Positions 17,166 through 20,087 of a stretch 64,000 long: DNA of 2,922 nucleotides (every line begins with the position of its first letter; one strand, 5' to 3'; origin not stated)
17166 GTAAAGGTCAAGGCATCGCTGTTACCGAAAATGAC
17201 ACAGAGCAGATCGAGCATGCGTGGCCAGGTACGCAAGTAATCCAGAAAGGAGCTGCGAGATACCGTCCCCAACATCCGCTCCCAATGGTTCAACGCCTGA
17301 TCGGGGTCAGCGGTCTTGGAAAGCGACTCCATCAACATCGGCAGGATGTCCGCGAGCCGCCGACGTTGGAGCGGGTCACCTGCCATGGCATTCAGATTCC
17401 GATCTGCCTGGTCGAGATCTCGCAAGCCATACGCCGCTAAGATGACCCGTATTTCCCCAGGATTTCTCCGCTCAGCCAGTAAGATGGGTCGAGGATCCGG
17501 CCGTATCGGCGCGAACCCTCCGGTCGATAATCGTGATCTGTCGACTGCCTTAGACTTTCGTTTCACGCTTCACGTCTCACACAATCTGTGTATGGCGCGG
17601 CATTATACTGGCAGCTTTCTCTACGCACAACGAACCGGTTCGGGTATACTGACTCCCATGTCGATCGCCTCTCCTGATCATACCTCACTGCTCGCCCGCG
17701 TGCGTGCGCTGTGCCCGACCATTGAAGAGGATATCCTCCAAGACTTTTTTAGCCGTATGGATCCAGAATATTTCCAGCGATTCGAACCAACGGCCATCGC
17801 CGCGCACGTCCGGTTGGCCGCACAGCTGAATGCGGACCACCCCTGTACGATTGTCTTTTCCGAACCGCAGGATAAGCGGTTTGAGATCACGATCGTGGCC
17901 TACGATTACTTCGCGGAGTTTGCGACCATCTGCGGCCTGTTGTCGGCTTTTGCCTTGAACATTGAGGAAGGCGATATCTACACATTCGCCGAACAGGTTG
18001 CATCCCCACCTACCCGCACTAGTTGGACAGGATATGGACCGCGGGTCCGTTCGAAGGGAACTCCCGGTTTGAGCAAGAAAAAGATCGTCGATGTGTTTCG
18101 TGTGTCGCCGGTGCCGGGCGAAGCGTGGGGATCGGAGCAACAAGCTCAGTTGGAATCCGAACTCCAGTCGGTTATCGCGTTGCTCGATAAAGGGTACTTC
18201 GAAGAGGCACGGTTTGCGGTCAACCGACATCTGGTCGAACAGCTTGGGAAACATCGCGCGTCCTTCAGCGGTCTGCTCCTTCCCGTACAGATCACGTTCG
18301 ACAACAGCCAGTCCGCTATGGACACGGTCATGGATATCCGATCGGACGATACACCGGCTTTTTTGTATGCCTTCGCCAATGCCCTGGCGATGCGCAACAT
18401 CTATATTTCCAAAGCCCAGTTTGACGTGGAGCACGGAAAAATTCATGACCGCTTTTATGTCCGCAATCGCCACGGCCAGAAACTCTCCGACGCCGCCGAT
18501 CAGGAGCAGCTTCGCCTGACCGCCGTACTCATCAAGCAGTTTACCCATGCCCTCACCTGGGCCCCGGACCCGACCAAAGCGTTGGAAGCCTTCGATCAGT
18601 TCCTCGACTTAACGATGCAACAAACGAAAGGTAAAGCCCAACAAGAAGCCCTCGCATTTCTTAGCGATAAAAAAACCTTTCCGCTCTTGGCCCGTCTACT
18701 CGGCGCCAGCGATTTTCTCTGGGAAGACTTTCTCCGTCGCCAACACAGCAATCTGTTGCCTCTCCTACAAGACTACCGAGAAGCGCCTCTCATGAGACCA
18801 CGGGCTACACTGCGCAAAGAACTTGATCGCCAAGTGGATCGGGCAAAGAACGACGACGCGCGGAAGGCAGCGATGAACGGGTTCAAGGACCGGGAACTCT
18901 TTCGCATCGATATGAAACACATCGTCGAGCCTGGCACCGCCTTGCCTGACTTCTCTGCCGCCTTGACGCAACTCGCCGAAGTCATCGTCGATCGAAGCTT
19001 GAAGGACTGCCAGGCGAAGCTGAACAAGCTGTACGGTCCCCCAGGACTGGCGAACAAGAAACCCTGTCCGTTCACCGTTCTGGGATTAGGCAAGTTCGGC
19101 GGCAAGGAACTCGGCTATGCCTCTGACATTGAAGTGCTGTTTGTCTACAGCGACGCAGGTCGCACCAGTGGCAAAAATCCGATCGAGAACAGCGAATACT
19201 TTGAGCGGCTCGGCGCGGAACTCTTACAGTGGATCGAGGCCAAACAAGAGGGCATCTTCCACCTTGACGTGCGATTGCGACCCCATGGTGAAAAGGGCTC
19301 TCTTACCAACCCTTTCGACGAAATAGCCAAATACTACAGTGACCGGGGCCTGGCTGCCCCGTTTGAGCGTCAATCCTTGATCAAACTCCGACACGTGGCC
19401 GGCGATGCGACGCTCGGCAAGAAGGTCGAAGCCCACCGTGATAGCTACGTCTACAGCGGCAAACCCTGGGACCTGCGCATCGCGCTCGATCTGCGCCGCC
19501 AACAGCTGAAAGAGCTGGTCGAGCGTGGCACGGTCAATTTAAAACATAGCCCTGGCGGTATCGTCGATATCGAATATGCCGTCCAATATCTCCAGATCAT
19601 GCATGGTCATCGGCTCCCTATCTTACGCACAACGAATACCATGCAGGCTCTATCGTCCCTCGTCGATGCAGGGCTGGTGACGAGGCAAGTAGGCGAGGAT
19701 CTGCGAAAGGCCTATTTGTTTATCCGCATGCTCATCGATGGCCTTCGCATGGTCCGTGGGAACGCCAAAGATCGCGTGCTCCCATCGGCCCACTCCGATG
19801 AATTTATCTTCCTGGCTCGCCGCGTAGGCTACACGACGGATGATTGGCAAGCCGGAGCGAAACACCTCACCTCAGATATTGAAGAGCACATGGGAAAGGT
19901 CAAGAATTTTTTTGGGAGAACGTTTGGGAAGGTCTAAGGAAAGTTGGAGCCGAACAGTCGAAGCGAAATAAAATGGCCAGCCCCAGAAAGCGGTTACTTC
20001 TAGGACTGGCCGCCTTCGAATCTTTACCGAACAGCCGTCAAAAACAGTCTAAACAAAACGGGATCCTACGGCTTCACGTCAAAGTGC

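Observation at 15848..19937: GlnE split into two divergently transcribed genes, one fused to GlnD-type ACT sensors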

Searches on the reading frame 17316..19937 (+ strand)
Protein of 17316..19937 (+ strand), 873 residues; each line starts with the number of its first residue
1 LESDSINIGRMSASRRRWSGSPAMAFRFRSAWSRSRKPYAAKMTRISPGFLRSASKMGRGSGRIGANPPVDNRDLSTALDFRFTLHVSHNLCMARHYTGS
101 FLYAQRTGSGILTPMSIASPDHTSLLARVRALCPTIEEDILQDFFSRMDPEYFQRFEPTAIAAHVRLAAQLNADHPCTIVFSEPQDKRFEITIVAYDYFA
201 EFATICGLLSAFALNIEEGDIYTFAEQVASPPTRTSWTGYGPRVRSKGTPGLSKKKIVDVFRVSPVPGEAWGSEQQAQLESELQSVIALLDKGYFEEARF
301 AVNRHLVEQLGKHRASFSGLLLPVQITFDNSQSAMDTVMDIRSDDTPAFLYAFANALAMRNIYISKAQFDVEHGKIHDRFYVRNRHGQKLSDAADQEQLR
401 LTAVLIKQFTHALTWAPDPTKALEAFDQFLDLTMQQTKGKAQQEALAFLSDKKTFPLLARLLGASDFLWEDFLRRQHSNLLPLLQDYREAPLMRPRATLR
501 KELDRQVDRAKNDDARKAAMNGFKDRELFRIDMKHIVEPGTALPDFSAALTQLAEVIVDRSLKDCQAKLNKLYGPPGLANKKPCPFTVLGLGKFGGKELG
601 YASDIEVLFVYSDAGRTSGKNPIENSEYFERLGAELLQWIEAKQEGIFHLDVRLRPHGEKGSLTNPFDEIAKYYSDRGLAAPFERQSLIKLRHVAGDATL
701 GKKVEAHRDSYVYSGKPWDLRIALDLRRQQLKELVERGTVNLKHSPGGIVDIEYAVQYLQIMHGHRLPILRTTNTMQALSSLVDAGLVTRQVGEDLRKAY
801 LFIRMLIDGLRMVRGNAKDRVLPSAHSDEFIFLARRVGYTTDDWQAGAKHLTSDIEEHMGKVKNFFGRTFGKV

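Call 3: search_protein_families(library=pfam, proteins=[window:17316-19937:+], max_evalue=0.01)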
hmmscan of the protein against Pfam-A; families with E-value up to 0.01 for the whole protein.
window:17316-19937:+ (873 aa): 3 families
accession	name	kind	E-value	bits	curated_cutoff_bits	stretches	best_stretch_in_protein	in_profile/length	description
PF03710.21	GlnE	-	3.4e-41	141.7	24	1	458-705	4-250/252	Glutamate-ammonia ligase adenylyltransferase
PF08335.16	GlnD_UR_UTase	-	4.6e-18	66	21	1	739-868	25-139/141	GlnD PII-uridylyltransferase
PF24931.1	ACT_ACR9_3rd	-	1.9e-05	25.1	27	1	325-400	1-77/98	ACR9-like, ACT-like domain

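Call 4: search_protein_families(library=ncbifam, proteins=[window:17316-19937:+], max_evalue=0.01)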
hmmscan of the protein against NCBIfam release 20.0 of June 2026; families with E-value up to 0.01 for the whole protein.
window:17316-19937:+ (873 aa): 11 families
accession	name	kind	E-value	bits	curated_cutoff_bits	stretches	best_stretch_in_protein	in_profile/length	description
NF010706.0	PRK14108.1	equivalog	2.9e-68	230.5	724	2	581-853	182-455/986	bifunctional [glutamine synthetase] adenylyltransferase/[glutamine synthetase]-adenylyl-L-tyrosine phosphorylase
NF008292.0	PRK11072.1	equivalog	1.2e-57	195.7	487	1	449-871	24-438/946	bifunctional [glutamate--ammonia ligase]-adenylyl-L-tyrosine phosphorylase/[glutamate--ammonia-ligase] adenylyltransferase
NF010707.0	PRK14109.1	equivalog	4.5e-57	193.8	625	1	405-868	43-497/1010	bifunctional [glutamine synthetase] adenylyltransferase/[glutamine synthetase]-adenylyl-L-tyrosine phosphorylase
TIGR01693.1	UTase_glnD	equivalog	5.8e-22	77.8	519.4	1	126-405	605-845/850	[protein-PII] uridylyltransferase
NF003467.0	PRK05092.1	equivalog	1.9e-20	72.2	959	2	258-401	783-917/940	[protein-PII] uridylyltransferase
NF002837.0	PRK03059.1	equivalog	4.4e-12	44.9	1010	1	135-226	625-717/857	[protein-PII] uridylyltransferase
NF002895.0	PRK03381.1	equivalog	2e-11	42.7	631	1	168-404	580-776/782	[protein-PII] uridylyltransferase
NF001366.0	PRK00275.1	equivalog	9.2e-11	40.4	1299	1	321-402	799-880/895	[protein-PII] uridylyltransferase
NF003448.0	PRK05007.1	equivalog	9.8e-10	36.9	1255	1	129-227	642-740/884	bifunctional uridylyltransferase/uridylyl-removing protein GlnD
NF003347.0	PRK04374.1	equivalog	7.2e-05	21.1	1567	1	254-397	728-857/869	[protein-PII] uridylyltransferase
NF002487.0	PRK01759.1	equivalog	0.00061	18.1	890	0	130-224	628-721/862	bifunctional uridylyltransferase/uridylyl-removing protein GlnD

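Call 6: search_solved_structures(query=window:17316-19937:+, max_evalue=0.01, show_alignments=4)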
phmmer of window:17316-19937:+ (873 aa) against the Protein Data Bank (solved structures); distinct sequences matched with E-value up to 0.01: 2.
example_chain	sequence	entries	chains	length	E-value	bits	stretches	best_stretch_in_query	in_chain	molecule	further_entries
1v4a_A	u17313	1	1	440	1.5e-35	125.7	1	550-871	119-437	Glutamate-ammonia-ligase adenylyltransferase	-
3k7d_A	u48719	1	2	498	3.7e-30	107.8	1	490-808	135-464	Glutamate-ammonia-ligase adenylyltransferase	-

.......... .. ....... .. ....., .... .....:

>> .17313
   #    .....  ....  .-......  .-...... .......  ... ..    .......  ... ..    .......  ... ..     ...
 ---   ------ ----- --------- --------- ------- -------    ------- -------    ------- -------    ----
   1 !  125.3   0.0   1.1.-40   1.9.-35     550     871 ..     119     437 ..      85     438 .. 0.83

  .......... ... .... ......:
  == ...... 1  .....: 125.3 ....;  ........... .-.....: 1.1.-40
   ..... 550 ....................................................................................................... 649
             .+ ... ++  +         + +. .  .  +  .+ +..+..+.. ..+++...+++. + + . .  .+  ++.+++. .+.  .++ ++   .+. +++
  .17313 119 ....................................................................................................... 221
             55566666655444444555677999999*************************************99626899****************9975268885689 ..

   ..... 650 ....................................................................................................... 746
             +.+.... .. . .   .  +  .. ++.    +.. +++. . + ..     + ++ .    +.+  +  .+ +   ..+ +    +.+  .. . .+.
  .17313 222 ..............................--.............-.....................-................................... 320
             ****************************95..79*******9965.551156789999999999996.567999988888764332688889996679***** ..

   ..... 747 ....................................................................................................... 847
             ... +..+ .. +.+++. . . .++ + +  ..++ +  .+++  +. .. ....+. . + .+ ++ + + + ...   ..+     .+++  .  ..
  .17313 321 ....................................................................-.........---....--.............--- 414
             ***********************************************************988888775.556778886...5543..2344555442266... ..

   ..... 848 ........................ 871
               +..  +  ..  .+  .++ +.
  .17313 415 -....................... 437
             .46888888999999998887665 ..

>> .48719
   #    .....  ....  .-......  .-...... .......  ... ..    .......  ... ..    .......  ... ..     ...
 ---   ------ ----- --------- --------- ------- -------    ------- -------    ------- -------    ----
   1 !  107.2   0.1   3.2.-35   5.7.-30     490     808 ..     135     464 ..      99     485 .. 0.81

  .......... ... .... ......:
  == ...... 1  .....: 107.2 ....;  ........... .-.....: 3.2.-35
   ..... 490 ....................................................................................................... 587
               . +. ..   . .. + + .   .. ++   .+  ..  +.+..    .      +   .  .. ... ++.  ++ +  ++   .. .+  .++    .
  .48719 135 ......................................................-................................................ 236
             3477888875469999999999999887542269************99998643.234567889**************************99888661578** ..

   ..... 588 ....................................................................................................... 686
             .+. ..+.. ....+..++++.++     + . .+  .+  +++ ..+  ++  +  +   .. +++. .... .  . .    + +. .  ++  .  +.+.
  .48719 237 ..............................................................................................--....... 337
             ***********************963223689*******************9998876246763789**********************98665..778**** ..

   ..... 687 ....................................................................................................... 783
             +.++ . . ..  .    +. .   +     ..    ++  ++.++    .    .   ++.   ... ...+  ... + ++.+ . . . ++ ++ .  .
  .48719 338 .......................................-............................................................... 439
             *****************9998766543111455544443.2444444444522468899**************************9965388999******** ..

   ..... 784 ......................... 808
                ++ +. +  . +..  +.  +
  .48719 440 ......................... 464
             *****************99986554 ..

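Call 9: find_homologous_proteins(query=window:17658-19937:+, max_evalue=0.00001)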
Query window:17658-19937:+ (759 aa): 2501 proteins with E <= 0.00001 among 8000 candidates; the best 120 are listed.
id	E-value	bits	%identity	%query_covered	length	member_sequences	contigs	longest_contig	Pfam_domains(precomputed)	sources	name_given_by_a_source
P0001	0.0e+0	1700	98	100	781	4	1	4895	PF08335.17,PF03710.22,PF24931.2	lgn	-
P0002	0.0e+0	1551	89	100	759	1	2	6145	PF08335.17,PF03710.22,PF24931.2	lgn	-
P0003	0.0e+0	1530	89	100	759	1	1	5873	PF08335.17,PF03710.22,PF24931.2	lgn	-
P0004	0.0e+0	1526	89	100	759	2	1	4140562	PF08335.17,PF03710.22,PF24931.2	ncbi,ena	-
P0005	0.0e+0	1519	88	100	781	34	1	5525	PF08335.17,PF03710.22,PF24931.2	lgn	-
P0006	0.0e+0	1505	87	100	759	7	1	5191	PF08335.17,PF03710.22,PF24931.2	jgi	jgi:[glutamine synthetase] adenylyltransferase / [glutamine synthetase]-adenylyl-L-tyrosine phosphor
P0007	0.0e+0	1501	87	100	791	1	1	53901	PF08335.17,PF03710.22,PF24931.2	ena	-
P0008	0.0e+0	1501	86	100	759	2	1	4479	PF08335.17,PF03710.22,PF24931.2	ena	-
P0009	0.0e+0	1500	87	100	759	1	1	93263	PF08335.17,PF03710.22,PF24931.2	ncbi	-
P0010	0.0e+0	1489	87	100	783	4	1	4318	PF08335.17,PF03710.22,PF24931.2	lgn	-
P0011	0.0e+0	1485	86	100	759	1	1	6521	PF08335.17,PF03710.22,PF24931.2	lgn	-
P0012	0.0e+0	1484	86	100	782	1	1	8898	PF08335.17,PF03710.22,PF24931.2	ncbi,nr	ncbi:MAG: hypothetical protein KF693_18660 [Nitrospira sp.]|nr:hypothetical protein [Nitrospira sp.]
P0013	0.0e+0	1482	86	100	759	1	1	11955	PF08335.17,PF03710.22,PF24931.2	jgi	jgi:glutamate-ammonia-ligase adenylyltransferase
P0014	0.0e+0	1481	86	100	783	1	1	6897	PF08335.17,PF03710.22,PF24931.2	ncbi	-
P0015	0.0e+0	1480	86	100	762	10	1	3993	PF08335.17,PF03710.22,PF24931.2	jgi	-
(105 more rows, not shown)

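Call 36: search_protein_representatives(protein=window:17658-19937:+)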
Query: 759 residues. Proteins with E-value up to 0.001 (for the whole library): 10157; up to 1e-10: 6233; up to 1e-30: 2830. The best 150 are listed.
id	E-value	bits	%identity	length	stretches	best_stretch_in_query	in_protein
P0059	0.0e+00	1427.4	83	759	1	1-758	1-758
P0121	1.3e-204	697.9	46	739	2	139-752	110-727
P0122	6.1e-201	685.8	47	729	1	22-756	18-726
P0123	2.8e-190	650.5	44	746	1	11-757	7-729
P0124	4.3e-190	649.9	45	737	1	11-756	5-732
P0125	4.1e-189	646.7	45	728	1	25-755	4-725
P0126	1.1e-184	632.1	38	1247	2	31-754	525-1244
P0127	1.5e-182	624.9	44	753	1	7-756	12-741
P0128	1.5e-180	618.4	37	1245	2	24-754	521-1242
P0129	6.0e-179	613.0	48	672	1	11-646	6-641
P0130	3.5e-177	607.2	35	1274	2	8-758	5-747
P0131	1.4e-175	601.9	39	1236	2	42-748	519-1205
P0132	1.9e-173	594.9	36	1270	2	14-758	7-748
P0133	4.5e-172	590.3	36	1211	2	26-728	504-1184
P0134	1.2e-170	585.6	36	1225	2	50-745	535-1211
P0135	2.3e-170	584.7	35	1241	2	36-757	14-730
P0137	1.3e-167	575.6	37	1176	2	24-724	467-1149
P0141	8.9e-164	562.9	34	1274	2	11-758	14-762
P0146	2.2e-159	548.4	35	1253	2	21-756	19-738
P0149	3.7e-158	544.3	37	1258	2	13-723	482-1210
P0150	2.0e-157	541.9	35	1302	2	24-757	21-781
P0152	1.2e-155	536.0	40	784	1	12-730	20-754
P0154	5.1e-155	534.0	34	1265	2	15-758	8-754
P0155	8.0e-155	533.3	42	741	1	15-753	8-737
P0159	6.0e-154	530.4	33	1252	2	24-758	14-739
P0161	8.9e-154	529.9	35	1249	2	27-726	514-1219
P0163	1.4e-153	529.2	33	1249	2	16-749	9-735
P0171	4.5e-150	517.6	34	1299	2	28-757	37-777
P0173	5.1e-150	517.4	33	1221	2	24-756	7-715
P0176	2.7e-148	511.7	32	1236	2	17-753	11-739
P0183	8.3e-147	506.8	40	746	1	30-750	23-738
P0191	7.7e-145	500.3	34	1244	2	6-755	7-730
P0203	9.7e-141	486.7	35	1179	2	14-729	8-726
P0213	1.8e-138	479.2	39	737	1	39-746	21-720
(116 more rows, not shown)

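Call 41: find_related_loci(query=A1, collection=genome_contigs, flank=6000)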
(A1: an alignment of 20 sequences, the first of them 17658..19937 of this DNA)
Query A1 (759 aa) in genome_contigs; peptide patterns used: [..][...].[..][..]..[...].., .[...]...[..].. (x = any residue, [..] = any of these).
599 stretches matched a pattern (row limit reached: there are more); 575 encode a relative of the query (tblastn E <= 1e-3); the best 80 are kept; 80 distinct loci.
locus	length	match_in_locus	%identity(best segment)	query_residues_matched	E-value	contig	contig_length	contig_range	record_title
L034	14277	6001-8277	87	1-759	0e+0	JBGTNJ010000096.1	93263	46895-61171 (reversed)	MAG: Nitrospira sp. isolate JTS-RE385 k141_10279150, whole genome shotgun sequence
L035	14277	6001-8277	86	1-759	0e+0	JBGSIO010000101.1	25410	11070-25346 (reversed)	MAG: Nitrospira sp. isolate JTS-AC133 k141_2391929, whole genome shotgun sequence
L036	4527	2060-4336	85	1-759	0e+0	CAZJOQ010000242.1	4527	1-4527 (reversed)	MAG TPA_asm: uncultured Nitrospira sp. isolate SRP072547_co1_41 genome assembly, contig: NODE_44819_length_4527_cov_26.2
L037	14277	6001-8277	84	1-759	0e+0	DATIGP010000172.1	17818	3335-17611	MAG TPA_asm: Nitrospira sp. isolate SMAG_U16424 k141_1668351, whole genome shotgun sequence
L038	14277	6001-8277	85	1-759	0e+0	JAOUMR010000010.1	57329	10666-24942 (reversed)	MAG: Nitrospira sp. isolate 8_1_July_SF_Bin45 8_1_July_SF_Bin45_scaffold_127_c1, whole genome shotgun sequence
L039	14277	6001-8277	83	1-759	0e+0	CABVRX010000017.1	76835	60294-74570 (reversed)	MAG: uncultured Nitrospira sp. isolate Nitrospira sp. RBC093 genome assembly, contig: MAG093_17, whole genome shotgun se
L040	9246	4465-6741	82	1-759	0e+0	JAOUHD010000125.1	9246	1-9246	MAG: Nitrospira sp. isolate 4_1_May_SF_Bin53 4_1_May_SF_Bin53_scaffold_3298_c1, whole genome shotgun sequence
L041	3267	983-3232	79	12-759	0e+0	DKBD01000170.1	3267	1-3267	MAG TPA_asm: Nitrospira sp. UBA6909 UBA6909_contig_49375, whole genome shotgun sequence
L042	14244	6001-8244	77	11-759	0e+0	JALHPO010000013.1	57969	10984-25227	MAG: Nitrospira sp. isolate bin.260 c_000000002808, whole genome shotgun sequence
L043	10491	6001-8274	75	1-759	0e+0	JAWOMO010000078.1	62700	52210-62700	MAG: Nitrospira sp. isolate bin_69_1 c_000013937800, whole genome shotgun sequence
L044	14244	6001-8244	77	11-759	0e+0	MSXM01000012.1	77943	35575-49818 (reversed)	MAG: Nitrospira sp. ST-bin4 653, whole genome shotgun sequence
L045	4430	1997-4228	76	11-757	0e+0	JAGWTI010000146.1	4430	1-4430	MAG: Nitrospirota bacterium isolate REEB37 contig-150_26818, whole genome shotgun sequence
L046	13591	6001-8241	75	11-759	0e+0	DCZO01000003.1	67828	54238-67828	MAG TPA_asm: Nitrospira sp. UBA2082 UBA2082_contig_24, whole genome shotgun sequence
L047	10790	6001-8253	75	7-759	0e+0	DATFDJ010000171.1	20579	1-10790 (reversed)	MAG TPA_asm: Nitrospira sp. isolate SMAG_U8577 k141_98757, whole genome shotgun sequence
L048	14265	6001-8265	75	3-759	0e+0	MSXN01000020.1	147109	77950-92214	MAG: Nitrospira sp. ST-bin5 708, whole genome shotgun sequence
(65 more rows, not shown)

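Call 42: list_cluster_members(proteins=[P0130, P0132, P0135, P0141, P0126, P0128, P0131, P0133, P0122, P0123])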
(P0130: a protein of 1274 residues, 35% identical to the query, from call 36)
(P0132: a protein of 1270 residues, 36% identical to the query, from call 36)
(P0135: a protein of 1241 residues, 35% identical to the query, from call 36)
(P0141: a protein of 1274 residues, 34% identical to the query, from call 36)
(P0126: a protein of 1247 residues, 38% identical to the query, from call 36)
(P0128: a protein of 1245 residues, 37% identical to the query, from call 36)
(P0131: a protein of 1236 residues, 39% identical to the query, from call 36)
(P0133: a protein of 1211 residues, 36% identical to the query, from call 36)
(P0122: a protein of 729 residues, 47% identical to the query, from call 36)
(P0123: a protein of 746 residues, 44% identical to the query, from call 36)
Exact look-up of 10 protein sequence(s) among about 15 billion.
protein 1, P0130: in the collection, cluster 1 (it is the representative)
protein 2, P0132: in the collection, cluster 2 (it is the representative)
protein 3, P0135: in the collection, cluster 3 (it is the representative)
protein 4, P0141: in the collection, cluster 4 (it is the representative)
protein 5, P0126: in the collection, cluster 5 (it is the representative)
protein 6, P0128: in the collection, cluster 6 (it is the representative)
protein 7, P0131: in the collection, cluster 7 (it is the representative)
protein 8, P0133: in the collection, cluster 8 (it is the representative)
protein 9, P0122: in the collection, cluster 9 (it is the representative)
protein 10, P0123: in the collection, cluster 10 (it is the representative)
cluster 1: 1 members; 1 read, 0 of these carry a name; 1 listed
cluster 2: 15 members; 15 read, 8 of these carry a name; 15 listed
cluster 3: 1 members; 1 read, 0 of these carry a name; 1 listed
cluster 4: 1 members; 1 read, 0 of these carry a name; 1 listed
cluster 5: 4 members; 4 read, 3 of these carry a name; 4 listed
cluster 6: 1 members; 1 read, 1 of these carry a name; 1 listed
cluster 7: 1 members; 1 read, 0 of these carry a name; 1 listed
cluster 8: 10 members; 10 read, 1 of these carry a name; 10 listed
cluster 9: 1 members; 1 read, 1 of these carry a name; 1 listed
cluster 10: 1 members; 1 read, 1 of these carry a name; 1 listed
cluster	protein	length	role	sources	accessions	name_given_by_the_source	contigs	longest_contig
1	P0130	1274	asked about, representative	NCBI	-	-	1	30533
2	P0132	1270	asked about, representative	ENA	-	-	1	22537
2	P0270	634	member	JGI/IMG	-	glutamate-ammonia-ligase adenylyltransferase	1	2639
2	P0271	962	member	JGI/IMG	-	glutamate-ammonia-ligase adenylyltransferase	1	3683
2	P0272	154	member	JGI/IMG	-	glutamate-ammonia-ligase adenylyltransferase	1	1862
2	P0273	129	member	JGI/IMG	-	glutamate-ammonia-ligase adenylyltransferase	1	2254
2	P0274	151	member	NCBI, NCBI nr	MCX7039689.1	MAG: hypothetical protein NT005_11235, partial [Spirochaetes bacterium] | hypothetical protein [Spirochaetota bacterium]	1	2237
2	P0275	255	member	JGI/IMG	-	glutamate-ammonia-ligase adenylyltransferase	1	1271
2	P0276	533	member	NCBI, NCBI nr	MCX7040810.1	MAG: glutamate-ammonia-ligase adenylyltransferase, partial [Spirochaetes bacterium] | glutamate-ammonia-ligase adenylyltransferase [Spirochaetota bacterium]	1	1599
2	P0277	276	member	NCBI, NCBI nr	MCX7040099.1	MAG: hypothetical protein NT005_13315, partial [Spirochaetes bacterium] | hypothetical protein [Spirochaetota bacterium]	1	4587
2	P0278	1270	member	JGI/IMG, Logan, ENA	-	-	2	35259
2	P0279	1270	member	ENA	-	-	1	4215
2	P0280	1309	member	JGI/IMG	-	-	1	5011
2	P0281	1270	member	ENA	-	-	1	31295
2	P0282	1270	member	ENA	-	-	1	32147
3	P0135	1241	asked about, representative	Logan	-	-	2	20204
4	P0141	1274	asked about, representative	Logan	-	-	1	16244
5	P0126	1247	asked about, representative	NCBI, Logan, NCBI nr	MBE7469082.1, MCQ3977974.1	MAG: glutamine synthetase adenylyltransferase [Anaerolineae bacterium] | ACT domain-containing protein [Anaerolineales bacterium]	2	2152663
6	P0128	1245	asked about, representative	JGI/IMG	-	glutamate-ammonia-ligase adenylyltransferase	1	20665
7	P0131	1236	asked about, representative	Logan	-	-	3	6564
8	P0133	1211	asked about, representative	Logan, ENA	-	-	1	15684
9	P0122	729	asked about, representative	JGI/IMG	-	glutamate-ammonia-ligase adenylyltransferase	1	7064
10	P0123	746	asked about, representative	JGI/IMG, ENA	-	glutamate-ammonia-ligase adenylyltransferase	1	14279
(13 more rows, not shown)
